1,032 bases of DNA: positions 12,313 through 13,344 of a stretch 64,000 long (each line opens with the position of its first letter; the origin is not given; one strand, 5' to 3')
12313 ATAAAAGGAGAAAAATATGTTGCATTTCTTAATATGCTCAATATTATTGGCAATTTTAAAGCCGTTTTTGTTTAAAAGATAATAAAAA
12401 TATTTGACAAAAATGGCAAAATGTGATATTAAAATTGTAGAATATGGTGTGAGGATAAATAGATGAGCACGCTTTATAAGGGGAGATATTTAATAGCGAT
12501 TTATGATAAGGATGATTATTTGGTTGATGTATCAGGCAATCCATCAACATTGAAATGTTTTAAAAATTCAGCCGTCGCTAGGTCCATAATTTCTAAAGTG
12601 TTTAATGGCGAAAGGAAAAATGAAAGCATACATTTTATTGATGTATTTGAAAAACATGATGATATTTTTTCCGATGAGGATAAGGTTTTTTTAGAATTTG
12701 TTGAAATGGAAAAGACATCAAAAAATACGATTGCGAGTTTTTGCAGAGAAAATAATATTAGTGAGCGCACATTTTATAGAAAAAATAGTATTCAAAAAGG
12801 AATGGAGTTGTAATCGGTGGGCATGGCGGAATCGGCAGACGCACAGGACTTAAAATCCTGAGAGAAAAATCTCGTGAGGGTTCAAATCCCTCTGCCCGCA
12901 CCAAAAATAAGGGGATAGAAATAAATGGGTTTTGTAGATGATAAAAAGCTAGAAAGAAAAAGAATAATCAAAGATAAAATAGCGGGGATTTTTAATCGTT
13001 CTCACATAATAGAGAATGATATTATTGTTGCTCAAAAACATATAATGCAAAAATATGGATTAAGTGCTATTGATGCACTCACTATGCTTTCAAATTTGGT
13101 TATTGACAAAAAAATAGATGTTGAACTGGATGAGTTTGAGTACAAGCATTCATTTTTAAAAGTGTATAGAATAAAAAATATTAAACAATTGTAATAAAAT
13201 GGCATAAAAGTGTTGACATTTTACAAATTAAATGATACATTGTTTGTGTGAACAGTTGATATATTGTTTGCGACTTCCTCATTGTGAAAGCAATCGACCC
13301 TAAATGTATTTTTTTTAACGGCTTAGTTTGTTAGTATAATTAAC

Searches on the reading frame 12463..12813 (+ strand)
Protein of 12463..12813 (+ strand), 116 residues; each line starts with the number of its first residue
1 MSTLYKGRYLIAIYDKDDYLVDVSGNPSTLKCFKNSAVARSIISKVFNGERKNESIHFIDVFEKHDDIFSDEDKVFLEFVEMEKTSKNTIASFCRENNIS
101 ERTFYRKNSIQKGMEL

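Call 13: search_protein_families(library=pfam, proteins=[window:12463-12813:+], max_evalue=0.01)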
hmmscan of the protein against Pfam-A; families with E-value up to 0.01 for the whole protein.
window:12463-12813:+ (116 aa): 0 families

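Call 14: search_protein_families(library=phrogs, proteins=[window:12463-12813:+], max_evalue=0.001)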
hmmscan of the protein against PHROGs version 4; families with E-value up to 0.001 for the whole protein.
window:12463-12813:+ (116 aa): 0 families

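Call 15: search_protein_families(library=ncbifam, proteins=[window:12463-12813:+], max_evalue=0.1)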
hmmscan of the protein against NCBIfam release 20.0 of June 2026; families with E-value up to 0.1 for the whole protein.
window:12463-12813:+ (116 aa): 2 families
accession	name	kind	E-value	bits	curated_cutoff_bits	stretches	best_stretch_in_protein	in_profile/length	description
NF047593.1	IS66_ISAeme5_TnpA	equivalog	0.0045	17.4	28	1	79-105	9-35/79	IS66 family insertion sequence element accessory protein TnpA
TIGR01636.1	phage_rinA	subfamily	0.01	16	31.9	1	57-108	71-121/134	phage transcriptional regulator, RinA family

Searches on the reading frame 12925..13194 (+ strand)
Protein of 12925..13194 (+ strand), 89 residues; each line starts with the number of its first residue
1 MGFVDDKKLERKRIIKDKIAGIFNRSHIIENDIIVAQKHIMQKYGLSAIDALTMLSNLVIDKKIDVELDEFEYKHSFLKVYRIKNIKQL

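Call 13: search_protein_families(library=pfam, proteins=[window:12925-13194:+], max_evalue=0.01)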
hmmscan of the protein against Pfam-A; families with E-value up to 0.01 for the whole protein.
window:12925-13194:+ (89 aa): 0 families

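Call 14: search_protein_families(library=phrogs, proteins=[window:12925-13194:+], max_evalue=0.001)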
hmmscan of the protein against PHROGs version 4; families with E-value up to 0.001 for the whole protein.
window:12925-13194:+ (89 aa): 0 families

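Call 15: search_protein_families(library=ncbifam, proteins=[window:12925-13194:+], max_evalue=0.1)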
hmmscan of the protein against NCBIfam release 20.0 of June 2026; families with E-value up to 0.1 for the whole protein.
window:12925-13194:+ (89 aa): 1 family
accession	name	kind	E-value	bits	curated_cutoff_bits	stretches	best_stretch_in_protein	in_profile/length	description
NF005079.0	PRK06508.1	equivalog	0.088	13.2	83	0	17-68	6-55/93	acyl carrier protein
